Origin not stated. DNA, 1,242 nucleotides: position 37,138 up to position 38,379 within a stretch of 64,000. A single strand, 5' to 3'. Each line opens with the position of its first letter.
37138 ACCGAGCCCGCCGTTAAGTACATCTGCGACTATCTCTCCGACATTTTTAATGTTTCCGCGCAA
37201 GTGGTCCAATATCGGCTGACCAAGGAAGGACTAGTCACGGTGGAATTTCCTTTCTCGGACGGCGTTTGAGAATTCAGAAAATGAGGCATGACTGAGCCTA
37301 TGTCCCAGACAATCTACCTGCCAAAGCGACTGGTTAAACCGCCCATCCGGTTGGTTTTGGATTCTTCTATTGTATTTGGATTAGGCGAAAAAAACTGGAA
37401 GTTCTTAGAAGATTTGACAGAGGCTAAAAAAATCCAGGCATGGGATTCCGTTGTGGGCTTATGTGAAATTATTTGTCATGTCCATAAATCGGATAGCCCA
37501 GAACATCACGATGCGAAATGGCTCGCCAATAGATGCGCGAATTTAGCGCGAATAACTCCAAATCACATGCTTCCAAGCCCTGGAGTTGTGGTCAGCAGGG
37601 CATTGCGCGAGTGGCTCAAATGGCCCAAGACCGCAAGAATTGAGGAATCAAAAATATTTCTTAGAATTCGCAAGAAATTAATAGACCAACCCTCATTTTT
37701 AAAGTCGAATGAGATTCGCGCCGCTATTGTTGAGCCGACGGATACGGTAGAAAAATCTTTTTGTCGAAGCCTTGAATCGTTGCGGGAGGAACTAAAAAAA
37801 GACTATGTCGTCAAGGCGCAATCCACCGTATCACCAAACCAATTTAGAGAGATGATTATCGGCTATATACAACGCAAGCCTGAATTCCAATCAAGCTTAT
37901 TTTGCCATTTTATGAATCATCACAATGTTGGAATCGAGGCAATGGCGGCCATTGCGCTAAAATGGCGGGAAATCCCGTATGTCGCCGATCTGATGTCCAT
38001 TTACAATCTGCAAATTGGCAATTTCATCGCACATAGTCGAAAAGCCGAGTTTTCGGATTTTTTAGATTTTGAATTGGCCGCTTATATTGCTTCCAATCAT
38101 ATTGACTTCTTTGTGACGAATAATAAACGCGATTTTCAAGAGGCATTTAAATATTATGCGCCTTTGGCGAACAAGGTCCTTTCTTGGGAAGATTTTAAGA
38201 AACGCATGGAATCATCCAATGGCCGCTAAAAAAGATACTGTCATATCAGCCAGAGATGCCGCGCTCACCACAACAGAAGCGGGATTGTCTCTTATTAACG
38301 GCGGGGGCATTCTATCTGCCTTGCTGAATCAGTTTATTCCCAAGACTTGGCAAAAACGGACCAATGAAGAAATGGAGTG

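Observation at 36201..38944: Self-contained XRE / ImmA-peptidase / PIN-like / unknown four-gene cassette: candidate novel defence or toxin-antitoxin-type system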

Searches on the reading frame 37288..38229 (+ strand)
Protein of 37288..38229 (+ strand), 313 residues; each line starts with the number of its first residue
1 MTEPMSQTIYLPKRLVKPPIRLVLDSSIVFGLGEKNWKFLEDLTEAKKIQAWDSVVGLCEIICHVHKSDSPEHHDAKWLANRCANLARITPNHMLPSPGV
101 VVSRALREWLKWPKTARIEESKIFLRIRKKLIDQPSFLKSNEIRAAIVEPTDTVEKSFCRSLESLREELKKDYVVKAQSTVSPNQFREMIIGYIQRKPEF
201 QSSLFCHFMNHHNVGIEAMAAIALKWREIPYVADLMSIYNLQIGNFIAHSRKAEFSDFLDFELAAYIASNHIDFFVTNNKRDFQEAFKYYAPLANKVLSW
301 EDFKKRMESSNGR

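Call 3: search_protein_families(library=pfam, proteins=[window:37288-38229:+], max_evalue=1)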
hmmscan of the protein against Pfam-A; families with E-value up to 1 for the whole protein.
window:37288-38229:+ (313 aa): 2 families
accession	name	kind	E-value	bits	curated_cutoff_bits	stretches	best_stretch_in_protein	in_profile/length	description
PF18443.6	Tli4_N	-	0.19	12.4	26.5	1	236-286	67-117/138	Tle cognate immunity protein 4 N-terminal domain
PF09835.14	DUF2062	-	0.27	11.6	27.4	1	218-263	55-101/147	Uncharacterized protein conserved in bacteria (DUF2062)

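Call 4: search_protein_families(library=padloc, proteins=[window:37288-38229:+], max_evalue=1)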
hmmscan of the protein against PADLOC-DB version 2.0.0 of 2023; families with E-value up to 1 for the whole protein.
window:37288-38229:+ (313 aa): 0 families

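Call 5: search_protein_families(library=ncbifam, proteins=[window:37288-38229:+], max_evalue=1)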
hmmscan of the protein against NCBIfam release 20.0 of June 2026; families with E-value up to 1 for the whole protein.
window:37288-38229:+ (313 aa): 3 families
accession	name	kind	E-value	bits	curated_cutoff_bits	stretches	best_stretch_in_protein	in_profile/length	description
NF011367.0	PRK14786.1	equivalog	0.012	15.8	190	1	224-277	79-132/154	lipoprotein signal peptidase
NF047863.1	VapCLeptosp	equivalog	0.041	14.2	140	0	252-284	88-119/130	type II toxin-antitoxin system tRNA(fMet)-specific endonuclease VapC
NF003336.0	PRK04342.1-5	equivalog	0.041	12.7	531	1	162-234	306-377/386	DNA topoisomerase IV subunit A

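Call 9: find_homologous_proteins(query=window:37288-38229:+)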
Query window:37288-38229:+ (313 aa): 3 proteins with E <= 0.001 among 2407 candidates.
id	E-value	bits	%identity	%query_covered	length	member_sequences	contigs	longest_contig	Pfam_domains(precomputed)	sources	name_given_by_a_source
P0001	4.8e-210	714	100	100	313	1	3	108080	-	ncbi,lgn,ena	-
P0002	4.0e-135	468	79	85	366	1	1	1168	-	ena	-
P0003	9.6e-125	434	62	97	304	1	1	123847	-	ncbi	-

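Call 11: find_encoding_contigs(protein=P0003, flank=10000, max_places=4)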
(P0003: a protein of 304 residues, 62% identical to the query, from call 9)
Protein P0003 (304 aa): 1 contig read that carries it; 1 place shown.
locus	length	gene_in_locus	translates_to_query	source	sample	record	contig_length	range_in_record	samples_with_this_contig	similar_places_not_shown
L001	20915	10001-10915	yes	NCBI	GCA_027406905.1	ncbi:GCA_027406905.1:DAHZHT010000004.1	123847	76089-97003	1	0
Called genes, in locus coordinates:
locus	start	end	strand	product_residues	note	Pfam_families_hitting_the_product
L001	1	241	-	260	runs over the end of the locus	-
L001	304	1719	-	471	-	PF07992:Pyr_redox_2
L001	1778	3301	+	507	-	PF00501:AMP-binding, PF13193:AMP-binding_C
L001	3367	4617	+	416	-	PF01266:DAO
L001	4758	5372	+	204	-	PF20473:MmeI_Mtase (weak)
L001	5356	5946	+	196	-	PF10543:ORF6N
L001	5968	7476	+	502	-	PF07669:Eco57I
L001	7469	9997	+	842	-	PF10544:T5orf172, PF13455:MUG113 (weak), PF04851:ResIII (weak)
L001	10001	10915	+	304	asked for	-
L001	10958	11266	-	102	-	-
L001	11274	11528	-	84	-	-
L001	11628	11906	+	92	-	-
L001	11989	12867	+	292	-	PF04185:Phosphoesterase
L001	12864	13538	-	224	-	PF03783:CsgG, PF05643:GNA1162-like (faint)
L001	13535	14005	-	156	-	PF00515:TPR_1 (faint), PF07719:TPR_2 (faint), PF13428:TPR_14 (faint), PF14559:TPR_19 (faint), PF13181:TPR_8 (faint), PF13414:TPR_11 (faint), PF13431:TPR_17 (faint)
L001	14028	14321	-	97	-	-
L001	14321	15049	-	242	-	PF00483:NTP_transferase, PF12804:NTP_transf_3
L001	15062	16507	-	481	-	PF01636:APH, PF22740:PapZ_C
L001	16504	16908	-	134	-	PF00072:Response_reg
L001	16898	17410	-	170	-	PF07291:MauE, PF07681:DoxX (weak)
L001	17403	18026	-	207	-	PF13462:Thioredoxin_4, PF01323:DSBA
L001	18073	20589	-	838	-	PF00317:Ribonuc_red_lgN, PF02867:Ribonuc_red_lgC, PF12637:TSCPD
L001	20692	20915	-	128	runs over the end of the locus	PF01042:Ribonuc_L-PSP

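Call 12: find_encoding_contigs(protein=P0001, flank=10000, max_places=4)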
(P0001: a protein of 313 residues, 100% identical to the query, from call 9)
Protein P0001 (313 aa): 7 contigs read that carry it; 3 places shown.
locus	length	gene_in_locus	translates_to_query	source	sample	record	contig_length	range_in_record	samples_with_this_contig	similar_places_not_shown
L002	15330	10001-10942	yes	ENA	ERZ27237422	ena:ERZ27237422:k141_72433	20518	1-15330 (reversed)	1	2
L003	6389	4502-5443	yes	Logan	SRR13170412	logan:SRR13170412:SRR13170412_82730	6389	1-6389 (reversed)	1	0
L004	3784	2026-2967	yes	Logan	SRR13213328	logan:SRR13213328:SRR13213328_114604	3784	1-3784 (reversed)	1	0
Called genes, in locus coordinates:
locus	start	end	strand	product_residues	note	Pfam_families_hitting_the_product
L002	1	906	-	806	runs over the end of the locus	PF18072:FGAR-AT_linker, PF00586:AIRS, PF02769:AIRS_C, PF00586:AIRS, PF02769:AIRS_C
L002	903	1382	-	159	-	PF02700:PurS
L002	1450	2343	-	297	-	PF01259:SAICAR_synt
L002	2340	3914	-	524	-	PF00117:GATase, PF07722:Peptidase_C26, PF02540:NAD_synthase (faint), PF00958:GMP_synt_C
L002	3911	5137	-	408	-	PF00478:IMPDH, PF01070:FMN_dh, PF05690:ThiG (faint), PF03060:NMO (weak)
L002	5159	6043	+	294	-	PF01145:Band_7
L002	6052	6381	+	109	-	PF04342:DMT_6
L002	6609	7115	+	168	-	PF18736:pEK499_p136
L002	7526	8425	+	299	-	PF14338:Mrr_N, PF04471:Mrr_cat, PF22722:NA-iREase1, PF13156:Mrr_cat_2 (faint)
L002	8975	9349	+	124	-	PF12844:HTH_19 (weak), PF13560:HTH_31 (faint)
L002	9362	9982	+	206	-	PF06114:Peptidase_M78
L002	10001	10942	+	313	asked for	-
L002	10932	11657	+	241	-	-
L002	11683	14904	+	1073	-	PF00580:UvrD-helicase, PF13245:AAA_19, PF13361:UvrD_C, PF13538:UvrD_C_2 (faint), PF12705:PDDEXK_1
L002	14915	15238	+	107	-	PF03840:SecG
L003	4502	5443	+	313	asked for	-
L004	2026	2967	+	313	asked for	-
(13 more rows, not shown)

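Call 18: search_solved_structures(query=A2, max_evalue=10)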
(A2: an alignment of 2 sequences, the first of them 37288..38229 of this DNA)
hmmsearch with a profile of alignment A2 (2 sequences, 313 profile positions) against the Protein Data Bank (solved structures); distinct sequences matched with E-value up to 10: 1.
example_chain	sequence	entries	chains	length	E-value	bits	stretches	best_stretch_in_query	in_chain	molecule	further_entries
9f9p_G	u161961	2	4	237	0.012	17.9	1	41-98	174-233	Putative proteasome alpha 7 subunit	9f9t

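Call 24: predict_structure(alignment_id=A2)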
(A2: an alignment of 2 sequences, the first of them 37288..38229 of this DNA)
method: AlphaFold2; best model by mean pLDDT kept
length: 313 residues; sequences in the alignment: 2
mean_pLDDT: 34.1   pTM: 0.24
mean pLDDT of the five models: 34.1, 33.4, 32.9, 32.5, 31.9
residues with pLDDT >= 90: 0; 70-90: 0; 50-70: 0; < 50: 313
segments of 3 or more residues with pLDDT < 50: 1-313
pLDDT, mean of each block of 10 residues (from residue 1): 27 26 31 43 40 33 32 35 32 28 36 36 38 41 37 33 42 42 38 37 32 29 31 31 28 31 32 30 33 32 43 36
secondary structure, 60 per line:
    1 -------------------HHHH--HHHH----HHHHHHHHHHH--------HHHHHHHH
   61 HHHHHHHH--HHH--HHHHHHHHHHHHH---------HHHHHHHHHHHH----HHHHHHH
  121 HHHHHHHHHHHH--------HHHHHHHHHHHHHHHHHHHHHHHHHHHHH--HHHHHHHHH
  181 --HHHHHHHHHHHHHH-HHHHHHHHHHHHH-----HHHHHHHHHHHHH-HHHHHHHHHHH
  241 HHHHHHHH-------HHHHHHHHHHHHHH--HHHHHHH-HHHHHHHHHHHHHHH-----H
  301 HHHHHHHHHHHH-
elements in order: H20-23 H26-29 H34-44 H53-68 H76-88 H98-109 H114-132 H141-169 H172-180 H183-196 H198-210 H216-228 H230-248 H256-269 H272-278 H280-294 H300-312

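Call 29: search_protein_representatives(alignment_id=A2)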
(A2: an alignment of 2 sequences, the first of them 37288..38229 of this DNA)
Query: 2 sequences, 313 profile positions. Proteins with E-value up to 0.001 (for the whole library): 19; up to 1e-10: 11; up to 1e-30: 4. The best 19 are listed.
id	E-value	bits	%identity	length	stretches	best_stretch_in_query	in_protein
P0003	9.2e-193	655.6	-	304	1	5-309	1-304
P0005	6.3e-92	324.4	-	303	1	16-305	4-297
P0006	9.6e-67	241.6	-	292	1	21-305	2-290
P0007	6.8e-37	143.6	-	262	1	33-298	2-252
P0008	2.4e-17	79.4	-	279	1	22-307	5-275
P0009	6.0e-16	74.8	-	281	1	22-307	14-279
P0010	1.0e-14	70.7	-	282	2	19-168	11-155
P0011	1.7e-12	63.4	-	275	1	24-307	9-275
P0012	2.0e-12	63.2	-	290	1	18-309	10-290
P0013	2.8e-12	62.7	-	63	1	255-305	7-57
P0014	5.0e-11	58.6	-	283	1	42-304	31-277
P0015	7.5e-08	48.2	-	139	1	225-305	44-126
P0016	2.3e-07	46.6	-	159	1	147-312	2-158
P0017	7.0e-07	45.0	-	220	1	130-302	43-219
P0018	2.1e-06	43.4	-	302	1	19-302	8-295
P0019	4.4e-06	42.3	-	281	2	229-298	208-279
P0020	2.9e-05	39.7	-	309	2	19-138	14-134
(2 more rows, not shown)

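Call 31: find_homologous_proteins(query=A3, max_evalue=0.001)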
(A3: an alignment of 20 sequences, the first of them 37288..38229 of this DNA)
Query A3 (20 sequences) (313 aa, profile of the alignment): 5 proteins with E <= 0.001 among 6193 candidates.
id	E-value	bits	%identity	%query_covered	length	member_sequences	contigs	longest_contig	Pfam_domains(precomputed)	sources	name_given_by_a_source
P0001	8.1e-101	355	100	100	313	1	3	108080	-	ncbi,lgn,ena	-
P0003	2.7e-99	350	62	97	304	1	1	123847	-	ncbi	-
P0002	4.8e-80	287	79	85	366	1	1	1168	-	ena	-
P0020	1.7e-73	266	22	84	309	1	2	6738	-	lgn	-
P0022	2.7e-72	262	23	88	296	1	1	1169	-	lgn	-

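Call 32: search_protein_families(library=pfam, alignment_id=A3, max_evalue=1)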
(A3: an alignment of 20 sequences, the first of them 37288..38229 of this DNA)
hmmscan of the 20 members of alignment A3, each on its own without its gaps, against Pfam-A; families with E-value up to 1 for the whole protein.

A. member 1, window:37288-38229:+ (313 aa): 2 families
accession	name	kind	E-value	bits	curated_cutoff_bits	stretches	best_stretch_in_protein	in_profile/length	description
PF18443.6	Tli4_N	-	0.19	12.4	26.5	1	236-286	67-117/138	Tle cognate immunity protein 4 N-terminal domain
PF09835.14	DUF2062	-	0.27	11.6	27.4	1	218-263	55-101/147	Uncharacterized protein conserved in bacteria (DUF2062)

B. families by the number of members that match (of 20 scanned): 28 families (the first 25 are shown)
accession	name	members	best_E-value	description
PF24804.1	DUF7705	1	0.0011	Domain of unknown function (DUF7705)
PF11698.14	V-ATPase_H_C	1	0.0033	V-ATPase subunit H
PF06419.17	COG6_N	1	0.0036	Conserved oligomeric complex COG6, N-terminal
PF16289.11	PIN_12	1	0.0054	PIN domain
PF17644.7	30K_MP_core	1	0.013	Jelly-roll domain of 30K viral movement proteins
PF13022.12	HTH_Tnp_1_2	1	0.014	Helix-turn-helix of insertion element transposase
PF01850.27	PIN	1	0.032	PIN domain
PF08418.15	Pol_alpha_B_N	1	0.038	DNA polymerase alpha subunit B N-terminal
PF25825.1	SAPC2_N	1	0.048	SAPC2 EF-hand like N-terminal domain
PF13496.11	DUF4120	1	0.049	Domain of unknown function (DUF4120)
PF16746.10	BAR_3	1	0.054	BAR domain of APPL family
PF09372.15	PRANC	1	0.056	PRANC domain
PF06290.16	PsiB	1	0.061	Plasmid SOS inhibition protein (PsiB)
PF18977.5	DUF5713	1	0.061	Family of unknown function (DUF5713)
PF17481.7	Phage_sheath_domII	1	0.063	Phage tail sheath protein beta-sandwich domain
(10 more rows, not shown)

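Call 34: find_encoding_contigs(protein=P0005, flank=8000, max_places=3)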
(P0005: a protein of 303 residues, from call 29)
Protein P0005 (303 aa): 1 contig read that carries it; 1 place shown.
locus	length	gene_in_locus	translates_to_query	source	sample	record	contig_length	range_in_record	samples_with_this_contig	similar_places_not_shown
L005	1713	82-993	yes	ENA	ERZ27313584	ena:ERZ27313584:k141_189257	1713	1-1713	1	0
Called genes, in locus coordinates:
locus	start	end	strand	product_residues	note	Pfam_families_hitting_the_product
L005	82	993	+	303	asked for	-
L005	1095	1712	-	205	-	?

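Call 35: find_encoding_contigs(protein=P0006, flank=8000, max_places=3)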
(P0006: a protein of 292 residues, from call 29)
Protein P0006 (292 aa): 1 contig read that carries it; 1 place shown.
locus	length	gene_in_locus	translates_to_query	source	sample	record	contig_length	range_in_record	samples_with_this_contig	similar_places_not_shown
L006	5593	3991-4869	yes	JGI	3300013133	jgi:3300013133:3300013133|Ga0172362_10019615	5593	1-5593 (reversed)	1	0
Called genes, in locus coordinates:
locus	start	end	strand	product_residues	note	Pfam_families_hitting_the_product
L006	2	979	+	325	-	?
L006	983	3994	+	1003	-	PF06634:DUF1156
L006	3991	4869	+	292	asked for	-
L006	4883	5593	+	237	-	?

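Call 36: find_encoding_contigs(protein=P0020, flank=8000, max_places=3)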
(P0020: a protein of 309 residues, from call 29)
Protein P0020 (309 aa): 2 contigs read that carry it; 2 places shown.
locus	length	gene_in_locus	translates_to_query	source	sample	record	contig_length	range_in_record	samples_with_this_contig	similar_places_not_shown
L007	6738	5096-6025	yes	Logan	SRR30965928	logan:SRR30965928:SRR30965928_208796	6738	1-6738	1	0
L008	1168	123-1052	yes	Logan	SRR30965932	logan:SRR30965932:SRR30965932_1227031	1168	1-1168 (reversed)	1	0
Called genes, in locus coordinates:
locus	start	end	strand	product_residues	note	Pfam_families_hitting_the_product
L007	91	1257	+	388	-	PF01168:Ala_racemase_N, PF00842:Ala_racemase_C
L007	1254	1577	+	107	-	PF08899:DUF1844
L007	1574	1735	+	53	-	-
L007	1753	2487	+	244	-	-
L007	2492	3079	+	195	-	PF04343:DUF488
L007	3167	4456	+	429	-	PF02310:B12-binding (weak), PF04055:Radical_SAM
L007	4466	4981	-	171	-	PF13302:Acetyltransf_3, PF00583:Acetyltransf_1, PF13508:Acetyltransf_7 (weak)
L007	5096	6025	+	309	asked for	-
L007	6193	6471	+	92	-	PF12674:Zn_ribbon_2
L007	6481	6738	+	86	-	?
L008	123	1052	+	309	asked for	-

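Call 38: predict_structure(alignment_id=A3)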
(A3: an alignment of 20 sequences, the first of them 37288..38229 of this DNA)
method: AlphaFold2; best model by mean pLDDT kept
length: 313 residues; sequences in the alignment: 20
mean_pLDDT: 87.3   pTM: 0.84
mean pLDDT of the five models: 87.3, 86.9, 86.8, 85.7, 85.1
residues with pLDDT >= 90: 176; 70-90: 103; 50-70: 32; < 50: 2
segments of 3 or more residues with pLDDT < 50: none
pLDDT, mean of each block of 10 residues (from residue 1): 57 75 95 96 97 95 82 82 97 94 93 79 96 96 94 90 83 68 84 87 90 92 92 91 86 86 92 92 74 88 94 56
secondary structure, 60 per line:
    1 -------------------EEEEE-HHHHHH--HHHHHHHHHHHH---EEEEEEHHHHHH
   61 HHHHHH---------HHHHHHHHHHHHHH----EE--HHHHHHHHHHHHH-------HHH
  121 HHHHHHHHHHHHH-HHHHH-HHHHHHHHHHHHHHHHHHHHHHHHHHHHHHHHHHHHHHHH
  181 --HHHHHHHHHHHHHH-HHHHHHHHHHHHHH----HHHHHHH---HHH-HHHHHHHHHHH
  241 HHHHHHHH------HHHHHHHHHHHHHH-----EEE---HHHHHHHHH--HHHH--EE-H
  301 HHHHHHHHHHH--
elements in order: E20-24 H26-31 H34-45 E49-54 H55-66 H76-89 H98-110 H118-133 H135-139 H141-180 H183-196 H198-211 H216-222 H230-248 H255-268 E274-276 H280-288 H291-294 H300-311

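Call 40: fold_search(model_id=the predicted structure, library=pdb)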
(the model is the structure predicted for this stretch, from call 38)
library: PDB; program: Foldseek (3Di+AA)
matches with E <= 10: 135; with E <= 0.001: 0
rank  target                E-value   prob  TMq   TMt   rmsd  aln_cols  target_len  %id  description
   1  9a62_A                5.4e-01  0.14  0.12  0.09  19.6       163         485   12  Integrative model of GATA-GATC by crosslinking MS and deep learning (released 2024-09-18)
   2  2df4_A                7.9e-01  0.12  0.12  0.08  19.4       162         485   11  Structure of tRNA-Dependent Amidotransferase GatCAB complexed with Mn2+ (released 2006-07-18)
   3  4e85_A                7.9e-01  0.06  0.10  0.07  22.5       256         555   12  crystal STRUCTURE OF HAT DOMAIN OF RNA14 (released 2012-05-02)
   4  6ifc_A                8.3e-01  0.25  0.17  0.33  12.7       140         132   14  Crystal structure of VapBC from Salmonella typhimurium (released 2020-01-29)
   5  5ecw_A                1.0e+00  0.28  0.18  0.37  12.2       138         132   17  Structure of the Shigella flexneri VapC mutant D7A (released 2016-02-17)
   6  6sd6_C                1.2e+00  0.30  0.18  0.36  10.5       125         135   19  Structure of VapBC from Shigella sonnei (released 2020-08-26)
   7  3tnd_A                1.3e+00  0.23  0.18  0.36  11.5       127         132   15  Crystal structure of Shigella flexneri VapBC toxin-antitoxin complex (released 2011-11-02)
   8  7l9r_B                1.3e+00  0.12  0.16  0.17  15.1       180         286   11  Crystal Structure of a putative deoxyhypusine synthase from Entamoeba histolytica (released 2021-02-10)
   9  2dok_B                1.3e+00  0.44  0.15  0.25   4.1        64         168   16  Crystal structure of the PIN domain of human EST1A (released 2007-05-01)
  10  2hww_B                1.3e+00  0.41  0.15  0.26   4.7        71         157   14  Structure of PIN domain of human SMG6 (released 2006-11-14)
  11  9h6a_A                1.4e+00  0.41  0.20  0.40   5.4        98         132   14  Crystal structure of the E. coli F-plasmid VapBC toxin-antitoxin complex (released 2024-12-18)
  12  5ecd_A                1.5e+00  0.16  0.16  0.32  13.1       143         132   18  Structure of the Shigella flexneri VapC mutant D98N crystal form 1 (released 2016-02-17)
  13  5ed0_A                1.5e+00  0.18  0.17  0.34  12.5       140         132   17  Structure of the Shigella flexneri VapC mutant D7N (released 2016-02-17)
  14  6sd6_D                1.7e+00  0.23  0.20  0.39  11.4       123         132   15  Structure of VapBC from Shigella sonnei (released 2020-08-26)
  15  7cmc_B                1.7e+00  0.08  0.13  0.14  13.2       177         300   13  CRYSTAL STRUCTURE OF DEOXYHYPUSINE SYNTHASE FROM PYROCOCCUS HORIKOSHII (released 2020-09-02)
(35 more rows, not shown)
